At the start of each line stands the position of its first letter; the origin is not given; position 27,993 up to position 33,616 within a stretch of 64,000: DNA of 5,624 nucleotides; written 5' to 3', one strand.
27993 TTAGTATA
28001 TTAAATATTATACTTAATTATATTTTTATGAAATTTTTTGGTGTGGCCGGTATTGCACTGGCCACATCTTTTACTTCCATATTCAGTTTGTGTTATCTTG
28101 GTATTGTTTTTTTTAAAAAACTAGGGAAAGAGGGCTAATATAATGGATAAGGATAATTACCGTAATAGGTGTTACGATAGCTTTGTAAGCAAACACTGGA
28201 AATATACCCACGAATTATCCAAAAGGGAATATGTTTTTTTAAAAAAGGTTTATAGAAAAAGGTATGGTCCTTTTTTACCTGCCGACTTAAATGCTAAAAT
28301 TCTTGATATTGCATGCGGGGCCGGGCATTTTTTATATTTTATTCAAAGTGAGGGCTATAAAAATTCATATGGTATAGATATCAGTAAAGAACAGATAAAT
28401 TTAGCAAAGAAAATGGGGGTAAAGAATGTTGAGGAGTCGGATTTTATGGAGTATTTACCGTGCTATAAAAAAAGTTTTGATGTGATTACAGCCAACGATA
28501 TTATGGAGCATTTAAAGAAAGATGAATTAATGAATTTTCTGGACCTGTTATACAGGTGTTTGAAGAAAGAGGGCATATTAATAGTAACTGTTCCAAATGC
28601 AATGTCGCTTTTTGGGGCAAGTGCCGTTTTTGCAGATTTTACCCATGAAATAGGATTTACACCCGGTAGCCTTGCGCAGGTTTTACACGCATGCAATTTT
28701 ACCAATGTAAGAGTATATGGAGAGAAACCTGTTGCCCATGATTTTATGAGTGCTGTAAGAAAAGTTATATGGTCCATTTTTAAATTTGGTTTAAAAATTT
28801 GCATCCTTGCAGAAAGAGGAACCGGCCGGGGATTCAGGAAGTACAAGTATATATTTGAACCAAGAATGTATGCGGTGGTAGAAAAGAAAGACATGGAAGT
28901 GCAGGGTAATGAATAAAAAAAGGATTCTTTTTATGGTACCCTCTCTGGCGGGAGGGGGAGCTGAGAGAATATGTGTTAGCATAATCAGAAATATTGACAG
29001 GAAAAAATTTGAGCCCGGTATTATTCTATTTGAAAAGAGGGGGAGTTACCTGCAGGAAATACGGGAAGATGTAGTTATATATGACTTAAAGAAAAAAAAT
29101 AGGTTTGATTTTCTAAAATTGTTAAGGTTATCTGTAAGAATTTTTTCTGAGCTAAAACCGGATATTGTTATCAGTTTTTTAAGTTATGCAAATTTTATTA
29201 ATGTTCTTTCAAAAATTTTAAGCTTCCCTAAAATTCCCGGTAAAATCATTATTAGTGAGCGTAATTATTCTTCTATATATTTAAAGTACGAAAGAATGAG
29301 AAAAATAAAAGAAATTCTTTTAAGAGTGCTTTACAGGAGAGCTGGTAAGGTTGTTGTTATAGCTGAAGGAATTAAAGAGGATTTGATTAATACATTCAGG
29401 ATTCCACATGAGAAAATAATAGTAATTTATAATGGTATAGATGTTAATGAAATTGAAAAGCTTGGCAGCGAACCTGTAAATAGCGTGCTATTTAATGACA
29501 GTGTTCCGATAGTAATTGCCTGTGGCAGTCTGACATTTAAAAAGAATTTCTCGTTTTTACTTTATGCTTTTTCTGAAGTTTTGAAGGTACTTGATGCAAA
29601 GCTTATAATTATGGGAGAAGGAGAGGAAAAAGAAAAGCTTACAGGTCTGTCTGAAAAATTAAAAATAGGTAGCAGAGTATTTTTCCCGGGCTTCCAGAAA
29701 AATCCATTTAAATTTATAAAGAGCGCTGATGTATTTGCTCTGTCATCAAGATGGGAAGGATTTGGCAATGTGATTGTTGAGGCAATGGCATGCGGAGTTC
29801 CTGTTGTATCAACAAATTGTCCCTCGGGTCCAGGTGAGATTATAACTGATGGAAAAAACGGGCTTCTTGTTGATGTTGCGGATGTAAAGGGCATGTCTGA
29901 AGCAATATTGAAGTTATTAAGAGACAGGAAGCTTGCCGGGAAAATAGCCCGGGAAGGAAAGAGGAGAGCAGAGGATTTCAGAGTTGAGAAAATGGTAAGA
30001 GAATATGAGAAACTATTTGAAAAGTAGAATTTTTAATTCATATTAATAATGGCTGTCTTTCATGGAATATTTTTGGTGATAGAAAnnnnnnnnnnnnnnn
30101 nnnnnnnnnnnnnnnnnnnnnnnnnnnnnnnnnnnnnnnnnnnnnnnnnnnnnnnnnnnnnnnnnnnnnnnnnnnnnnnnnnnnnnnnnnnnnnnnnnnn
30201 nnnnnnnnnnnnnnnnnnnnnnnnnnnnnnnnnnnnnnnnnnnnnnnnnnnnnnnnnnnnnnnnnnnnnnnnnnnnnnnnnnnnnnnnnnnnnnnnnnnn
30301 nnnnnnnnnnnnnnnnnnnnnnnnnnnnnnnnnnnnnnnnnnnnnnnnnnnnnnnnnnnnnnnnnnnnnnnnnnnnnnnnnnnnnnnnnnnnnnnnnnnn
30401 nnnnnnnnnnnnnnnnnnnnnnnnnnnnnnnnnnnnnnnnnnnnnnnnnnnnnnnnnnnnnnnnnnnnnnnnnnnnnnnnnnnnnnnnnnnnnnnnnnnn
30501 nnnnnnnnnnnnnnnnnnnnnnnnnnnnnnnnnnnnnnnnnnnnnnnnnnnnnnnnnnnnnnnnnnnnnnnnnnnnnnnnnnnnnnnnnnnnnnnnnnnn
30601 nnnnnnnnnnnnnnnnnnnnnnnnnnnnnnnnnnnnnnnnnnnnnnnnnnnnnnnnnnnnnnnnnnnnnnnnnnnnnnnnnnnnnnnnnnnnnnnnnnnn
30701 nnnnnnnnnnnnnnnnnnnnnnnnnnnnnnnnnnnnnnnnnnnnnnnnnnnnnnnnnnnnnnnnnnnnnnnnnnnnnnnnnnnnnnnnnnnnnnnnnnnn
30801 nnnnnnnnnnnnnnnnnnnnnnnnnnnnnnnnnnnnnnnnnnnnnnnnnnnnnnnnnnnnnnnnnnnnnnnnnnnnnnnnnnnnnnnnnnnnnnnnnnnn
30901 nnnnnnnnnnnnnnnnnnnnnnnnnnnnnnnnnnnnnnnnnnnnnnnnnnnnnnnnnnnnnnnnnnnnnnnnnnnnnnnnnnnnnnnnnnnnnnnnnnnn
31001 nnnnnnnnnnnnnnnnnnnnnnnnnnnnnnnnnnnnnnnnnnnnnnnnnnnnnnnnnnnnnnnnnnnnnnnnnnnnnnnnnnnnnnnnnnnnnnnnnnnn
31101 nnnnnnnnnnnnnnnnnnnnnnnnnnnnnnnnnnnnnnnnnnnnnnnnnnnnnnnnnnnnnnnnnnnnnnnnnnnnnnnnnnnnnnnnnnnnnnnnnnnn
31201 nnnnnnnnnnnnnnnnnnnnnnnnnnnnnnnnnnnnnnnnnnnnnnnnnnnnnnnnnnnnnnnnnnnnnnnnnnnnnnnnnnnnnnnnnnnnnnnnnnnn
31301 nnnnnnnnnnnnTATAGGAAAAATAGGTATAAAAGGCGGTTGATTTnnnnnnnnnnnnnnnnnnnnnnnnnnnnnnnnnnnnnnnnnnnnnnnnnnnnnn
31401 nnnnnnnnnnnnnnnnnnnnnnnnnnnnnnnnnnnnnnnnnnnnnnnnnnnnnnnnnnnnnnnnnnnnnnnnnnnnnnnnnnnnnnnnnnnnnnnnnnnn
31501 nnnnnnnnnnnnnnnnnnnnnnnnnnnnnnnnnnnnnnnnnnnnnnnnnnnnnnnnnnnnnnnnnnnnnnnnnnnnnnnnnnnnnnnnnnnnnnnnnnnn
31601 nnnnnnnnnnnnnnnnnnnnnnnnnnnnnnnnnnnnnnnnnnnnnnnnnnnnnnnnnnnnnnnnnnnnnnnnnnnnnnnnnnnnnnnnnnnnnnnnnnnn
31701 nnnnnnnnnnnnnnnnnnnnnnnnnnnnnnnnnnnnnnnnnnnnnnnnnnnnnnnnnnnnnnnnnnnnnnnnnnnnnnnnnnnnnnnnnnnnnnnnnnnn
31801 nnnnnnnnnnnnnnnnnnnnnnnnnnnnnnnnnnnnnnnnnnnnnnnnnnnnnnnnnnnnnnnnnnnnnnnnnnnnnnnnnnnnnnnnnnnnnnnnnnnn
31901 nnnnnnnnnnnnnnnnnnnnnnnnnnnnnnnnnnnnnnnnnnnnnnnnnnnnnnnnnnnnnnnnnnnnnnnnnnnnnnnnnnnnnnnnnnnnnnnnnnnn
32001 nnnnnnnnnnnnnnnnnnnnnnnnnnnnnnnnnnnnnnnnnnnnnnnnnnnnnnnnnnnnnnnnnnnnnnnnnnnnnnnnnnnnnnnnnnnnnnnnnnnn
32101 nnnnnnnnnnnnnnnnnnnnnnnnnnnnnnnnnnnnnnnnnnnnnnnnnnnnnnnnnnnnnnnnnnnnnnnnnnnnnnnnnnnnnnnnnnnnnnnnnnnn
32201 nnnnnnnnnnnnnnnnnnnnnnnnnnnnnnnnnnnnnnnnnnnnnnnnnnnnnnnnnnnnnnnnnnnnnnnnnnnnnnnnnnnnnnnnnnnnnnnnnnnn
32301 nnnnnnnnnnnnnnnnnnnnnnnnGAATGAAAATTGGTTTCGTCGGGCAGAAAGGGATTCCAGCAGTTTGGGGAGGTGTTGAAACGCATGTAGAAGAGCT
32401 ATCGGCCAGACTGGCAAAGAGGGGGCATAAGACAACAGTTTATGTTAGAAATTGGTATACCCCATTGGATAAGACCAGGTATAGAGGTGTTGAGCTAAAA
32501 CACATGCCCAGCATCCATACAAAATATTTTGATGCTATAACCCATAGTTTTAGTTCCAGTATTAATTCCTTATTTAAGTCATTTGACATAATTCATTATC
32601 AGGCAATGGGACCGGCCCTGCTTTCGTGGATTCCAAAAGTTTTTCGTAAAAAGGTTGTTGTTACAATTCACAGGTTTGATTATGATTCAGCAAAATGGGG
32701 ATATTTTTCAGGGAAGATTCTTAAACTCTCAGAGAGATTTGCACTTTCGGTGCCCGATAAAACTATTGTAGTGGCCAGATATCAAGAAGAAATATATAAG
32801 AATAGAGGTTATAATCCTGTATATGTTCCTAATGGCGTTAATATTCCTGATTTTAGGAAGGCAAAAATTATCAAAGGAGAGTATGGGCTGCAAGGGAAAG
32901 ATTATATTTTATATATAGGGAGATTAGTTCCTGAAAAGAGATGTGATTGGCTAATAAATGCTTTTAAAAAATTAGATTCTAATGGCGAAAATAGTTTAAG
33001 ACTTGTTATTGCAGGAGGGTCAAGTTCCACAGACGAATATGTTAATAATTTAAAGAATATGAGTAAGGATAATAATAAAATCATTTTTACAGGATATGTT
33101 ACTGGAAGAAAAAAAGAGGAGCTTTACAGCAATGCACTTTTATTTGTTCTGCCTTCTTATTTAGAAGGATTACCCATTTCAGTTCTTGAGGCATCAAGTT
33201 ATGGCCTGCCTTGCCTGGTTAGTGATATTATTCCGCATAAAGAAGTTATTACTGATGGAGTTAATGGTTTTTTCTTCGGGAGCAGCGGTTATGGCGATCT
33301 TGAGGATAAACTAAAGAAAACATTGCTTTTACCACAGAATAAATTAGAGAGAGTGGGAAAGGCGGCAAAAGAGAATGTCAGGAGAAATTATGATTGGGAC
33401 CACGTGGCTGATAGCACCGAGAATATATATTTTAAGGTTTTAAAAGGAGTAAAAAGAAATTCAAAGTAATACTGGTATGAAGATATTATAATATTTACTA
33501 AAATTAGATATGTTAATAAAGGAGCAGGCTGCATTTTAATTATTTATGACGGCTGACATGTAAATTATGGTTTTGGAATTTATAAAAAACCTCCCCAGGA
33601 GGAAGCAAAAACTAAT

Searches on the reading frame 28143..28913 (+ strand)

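Call 68: search_protein_families(library=pfam, proteins=[window:28143-28913:+], max_evalue=0.0001)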
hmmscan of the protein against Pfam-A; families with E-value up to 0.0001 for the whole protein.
window:28143-28913:+ (257 aa): 8 families
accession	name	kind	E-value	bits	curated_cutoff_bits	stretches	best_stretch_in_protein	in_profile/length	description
PF13489.12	Methyltransf_23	-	2.4e-18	66.8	27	1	40-190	12-163/164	Methyltransferase domain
PF13847.12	Methyltransf_31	-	4e-16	59.5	27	1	50-155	4-116/145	Methyltransferase domain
PF08241.18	Methyltransf_11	-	1.3e-15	58.2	21.2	1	54-148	1-95/95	Methyltransferase domain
PF13649.12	Methyltransf_25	-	6.3e-15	56.1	27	1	53-144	1-97/97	Methyltransferase domain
PF08242.18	Methyltransf_12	-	9e-12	46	30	1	54-146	1-98/98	Methyltransferase domain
PF02353.26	CMAS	-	9.3e-09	35.4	27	1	51-149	64-165/273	Mycolic acid cyclopropane synthetase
PF07021.18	MetW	-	1.7e-06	28.3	21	1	51-152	15-111/193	Methionine biosynthesis protein MetW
PF08003.17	Methyltransf_9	-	2.9e-06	26.9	23.8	1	40-198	106-272/315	Protein of unknown function (DUF1698)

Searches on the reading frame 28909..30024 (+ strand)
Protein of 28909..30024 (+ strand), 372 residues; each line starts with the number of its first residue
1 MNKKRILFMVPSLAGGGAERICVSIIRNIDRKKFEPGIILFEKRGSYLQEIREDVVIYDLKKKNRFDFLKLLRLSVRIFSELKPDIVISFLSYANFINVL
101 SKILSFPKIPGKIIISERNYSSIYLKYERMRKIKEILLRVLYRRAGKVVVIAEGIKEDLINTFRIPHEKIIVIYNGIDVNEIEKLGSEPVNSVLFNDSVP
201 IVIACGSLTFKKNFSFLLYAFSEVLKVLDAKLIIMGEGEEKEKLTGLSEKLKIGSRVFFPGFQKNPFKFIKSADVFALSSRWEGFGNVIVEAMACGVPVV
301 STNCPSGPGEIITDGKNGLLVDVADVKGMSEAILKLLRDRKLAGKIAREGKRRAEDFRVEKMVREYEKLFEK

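Call 68: search_protein_families(library=pfam, proteins=[window:28909-30024:+], max_evalue=0.0001)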
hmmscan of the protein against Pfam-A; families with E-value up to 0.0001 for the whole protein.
window:28909-30024:+ (372 aa): 4 families
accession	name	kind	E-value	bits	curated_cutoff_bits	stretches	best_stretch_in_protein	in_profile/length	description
PF00534.26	Glycos_transf_1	-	8e-42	143.1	26.4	1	194-352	10-171/172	Glycosyl transferases group 1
PF13692.12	Glyco_trans_1_4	-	7.3e-38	130.5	27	1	200-339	2-142/142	Glycosyl transferases group 1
PF13439.12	Glyco_transf_4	-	3.7e-17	63.3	28.5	1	16-180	2-169/170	Glycosyltransferase Family 4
PF20706.3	GT4-conflict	-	8.5e-07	28.7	26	1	259-341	265-359/385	Family 4 Glycosyltransferase in conflict systems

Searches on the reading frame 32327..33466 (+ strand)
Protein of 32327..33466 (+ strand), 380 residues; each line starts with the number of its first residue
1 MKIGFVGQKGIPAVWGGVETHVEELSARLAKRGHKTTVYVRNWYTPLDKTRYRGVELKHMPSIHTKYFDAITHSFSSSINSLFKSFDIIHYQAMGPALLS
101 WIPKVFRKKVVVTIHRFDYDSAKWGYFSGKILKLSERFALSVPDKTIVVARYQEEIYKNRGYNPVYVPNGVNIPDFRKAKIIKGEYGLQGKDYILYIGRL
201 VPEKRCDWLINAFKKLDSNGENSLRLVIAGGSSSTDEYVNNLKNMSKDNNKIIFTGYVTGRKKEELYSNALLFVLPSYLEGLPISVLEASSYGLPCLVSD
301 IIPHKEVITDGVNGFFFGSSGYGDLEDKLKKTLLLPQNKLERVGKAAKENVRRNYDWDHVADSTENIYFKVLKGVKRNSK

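Call 68: search_protein_families(library=pfam, proteins=[window:32327-33466:+], max_evalue=0.0001)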
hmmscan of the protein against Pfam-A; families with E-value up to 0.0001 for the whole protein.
window:32327-33466:+ (380 aa): 5 families
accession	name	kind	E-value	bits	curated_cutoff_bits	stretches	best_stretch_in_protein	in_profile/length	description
PF00534.26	Glycos_transf_1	-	5.2e-35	121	26.4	1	187-349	10-171/172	Glycosyl transferases group 1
PF13692.12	Glyco_trans_1_4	-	2.2e-28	99.7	27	1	192-330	2-137/142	Glycosyl transferases group 1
PF13439.12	Glyco_transf_4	-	2.4e-20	73.7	28.5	1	15-172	1-167/170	Glycosyltransferase Family 4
PF13579.12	Glyco_trans_4_4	-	1.7e-10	41.9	29.7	1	16-170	1-158/158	Glycosyl transferase 4-like domain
PF20706.3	GT4-conflict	-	5e-10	39.4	26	1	189-300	195-312/385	Family 4 Glycosyltransferase in conflict systems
